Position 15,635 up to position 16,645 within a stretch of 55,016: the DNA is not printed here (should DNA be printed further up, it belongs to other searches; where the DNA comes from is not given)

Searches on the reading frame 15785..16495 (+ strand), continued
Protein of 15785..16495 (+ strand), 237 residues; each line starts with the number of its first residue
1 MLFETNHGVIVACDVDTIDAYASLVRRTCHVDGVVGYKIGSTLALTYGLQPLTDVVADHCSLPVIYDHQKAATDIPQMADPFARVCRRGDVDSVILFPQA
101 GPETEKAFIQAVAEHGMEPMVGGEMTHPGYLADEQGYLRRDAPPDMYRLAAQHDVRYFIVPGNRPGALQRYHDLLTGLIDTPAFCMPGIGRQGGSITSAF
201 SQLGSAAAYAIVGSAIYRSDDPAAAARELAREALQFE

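Call 71: search_protein_families(library=ncbifam, proteins=[L004:1402-2805:+, L005:8851-9492:-], max_evalue=1e-10)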
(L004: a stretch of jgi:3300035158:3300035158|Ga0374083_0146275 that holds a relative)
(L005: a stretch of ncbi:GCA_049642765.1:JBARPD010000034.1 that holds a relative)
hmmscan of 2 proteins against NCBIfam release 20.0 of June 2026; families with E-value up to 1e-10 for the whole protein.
L004:1402-2805:+ (468 aa): 43 families (the best 25 are shown)
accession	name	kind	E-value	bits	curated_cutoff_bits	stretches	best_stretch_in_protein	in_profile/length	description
TIGR02033.1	D-hydantoinase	equivalog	3e-142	474.8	393.25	1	5-457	1-453/454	dihydropyrimidinase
NF009941.0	PRK13404.1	subfamily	5.5e-127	424.3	647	1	3-459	4-462/478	dihydropyrimidinase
NF004839.0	PRK06189.1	equivalog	1.1e-86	291.2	631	1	3-459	3-448/451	allantoinase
TIGR03178.1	allantoinase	equivalog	3.1e-86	289.9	357.85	1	4-456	1-439/441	allantoinase AllB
NF002668.0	PRK02382.1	equivalog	8e-85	285.1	452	1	4-460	5-430/436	dihydroorotase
NF005960.0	PRK08044.1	equivalog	3.5e-77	260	688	1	1-457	1-449/453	allantoinase AllB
NF058539.1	ergo_uti2_ErtD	equivalog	2.6e-74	250.7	650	1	6-459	5-448/449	hydantoin-5-propionate amidohydrolase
NF006559.0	PRK09060.1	equivalog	4.3e-71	239.5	482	1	3-456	5-436/444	dihydroorotase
TIGR00857.1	pyrC_multi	subfamily_domain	8.2e-71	239.1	279.05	1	18-443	3-411/412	dihydroorotase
NF058538.1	ergo_util_ErtD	equivalog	1.5e-69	234.9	600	1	6-457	4-445/446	hydantoin-5-propionate amidohydrolase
NF006837.0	PRK09357.1-2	equivalog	3.4e-65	220.3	575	1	5-445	3-426/428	dihydroorotase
NF005751.0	PRK07575.1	equivalog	1.5e-59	201.7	529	1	4-446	4-425/440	dihydroorotase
NF006841.0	PRK09357.2-2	equivalog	3.1e-59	200.8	640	1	13-443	11-419/421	dihydroorotase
NF003271.0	PRK04250.1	equivalog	3.6e-59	200.4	405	1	6-455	5-402/407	dihydroorotase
NF006839.0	PRK09357.1-4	equivalog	1.5e-54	185.3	576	1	5-442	2-421/422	dihydroorotase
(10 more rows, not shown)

L005:8851-9492:- (214 aa): 0 families
